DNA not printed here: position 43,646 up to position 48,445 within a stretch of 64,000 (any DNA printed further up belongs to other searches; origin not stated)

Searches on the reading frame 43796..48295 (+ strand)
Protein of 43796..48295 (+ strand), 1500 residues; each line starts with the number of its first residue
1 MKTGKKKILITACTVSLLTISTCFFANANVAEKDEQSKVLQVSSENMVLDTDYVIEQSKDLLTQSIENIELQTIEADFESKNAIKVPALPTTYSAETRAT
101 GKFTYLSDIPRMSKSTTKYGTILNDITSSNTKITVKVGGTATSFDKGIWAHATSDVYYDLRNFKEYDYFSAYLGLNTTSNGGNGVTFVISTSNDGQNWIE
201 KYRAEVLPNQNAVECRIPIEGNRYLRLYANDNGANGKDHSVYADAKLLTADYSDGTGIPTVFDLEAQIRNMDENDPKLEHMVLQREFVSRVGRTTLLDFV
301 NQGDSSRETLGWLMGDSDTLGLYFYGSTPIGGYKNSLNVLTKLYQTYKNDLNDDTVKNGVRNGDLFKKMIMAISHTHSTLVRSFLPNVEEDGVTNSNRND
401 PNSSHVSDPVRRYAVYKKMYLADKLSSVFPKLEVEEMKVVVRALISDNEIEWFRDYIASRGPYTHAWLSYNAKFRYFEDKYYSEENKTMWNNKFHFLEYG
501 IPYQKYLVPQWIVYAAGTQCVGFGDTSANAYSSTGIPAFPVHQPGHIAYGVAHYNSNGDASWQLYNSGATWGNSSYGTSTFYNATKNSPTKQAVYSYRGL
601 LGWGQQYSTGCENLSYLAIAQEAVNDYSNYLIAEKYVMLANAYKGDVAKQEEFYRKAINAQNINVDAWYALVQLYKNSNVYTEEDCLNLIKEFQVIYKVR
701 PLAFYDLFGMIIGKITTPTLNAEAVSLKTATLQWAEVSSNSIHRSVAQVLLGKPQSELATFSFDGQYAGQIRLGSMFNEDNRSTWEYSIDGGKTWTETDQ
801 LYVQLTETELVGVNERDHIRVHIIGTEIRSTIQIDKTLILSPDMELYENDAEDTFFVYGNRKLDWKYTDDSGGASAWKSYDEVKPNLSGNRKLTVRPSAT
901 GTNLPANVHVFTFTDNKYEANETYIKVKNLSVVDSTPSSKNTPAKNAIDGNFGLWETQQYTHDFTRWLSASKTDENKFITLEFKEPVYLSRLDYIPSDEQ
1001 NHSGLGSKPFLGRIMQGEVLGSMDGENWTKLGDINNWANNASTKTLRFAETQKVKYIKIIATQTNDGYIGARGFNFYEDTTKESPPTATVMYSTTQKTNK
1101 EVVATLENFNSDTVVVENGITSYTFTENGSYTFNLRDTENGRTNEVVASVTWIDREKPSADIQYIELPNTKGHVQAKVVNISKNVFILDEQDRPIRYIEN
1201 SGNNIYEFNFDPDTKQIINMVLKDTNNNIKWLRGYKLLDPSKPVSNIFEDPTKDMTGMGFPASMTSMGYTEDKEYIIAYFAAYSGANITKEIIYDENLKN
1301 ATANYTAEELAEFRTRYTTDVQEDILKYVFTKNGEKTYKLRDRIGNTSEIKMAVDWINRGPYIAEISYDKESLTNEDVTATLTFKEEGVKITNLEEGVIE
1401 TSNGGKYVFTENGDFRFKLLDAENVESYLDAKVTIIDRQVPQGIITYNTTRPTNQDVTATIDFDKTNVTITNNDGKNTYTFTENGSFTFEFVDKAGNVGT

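Call 36: search_solved_structures(query=window:43796-48295:+, max_evalue=0.01)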
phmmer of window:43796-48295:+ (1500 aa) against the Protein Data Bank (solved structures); distinct sequences matched with E-value up to 0.01: 2.
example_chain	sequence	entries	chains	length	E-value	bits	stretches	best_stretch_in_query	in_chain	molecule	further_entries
2vmg_A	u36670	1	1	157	8.2e-14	53.3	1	96-247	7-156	FIBRONECTIN TYPE III DOMAIN PROTEIN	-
2vmh_A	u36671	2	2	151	1.5e-13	52.5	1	103-247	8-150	FIBRONECTIN TYPE III DOMAIN PROTEIN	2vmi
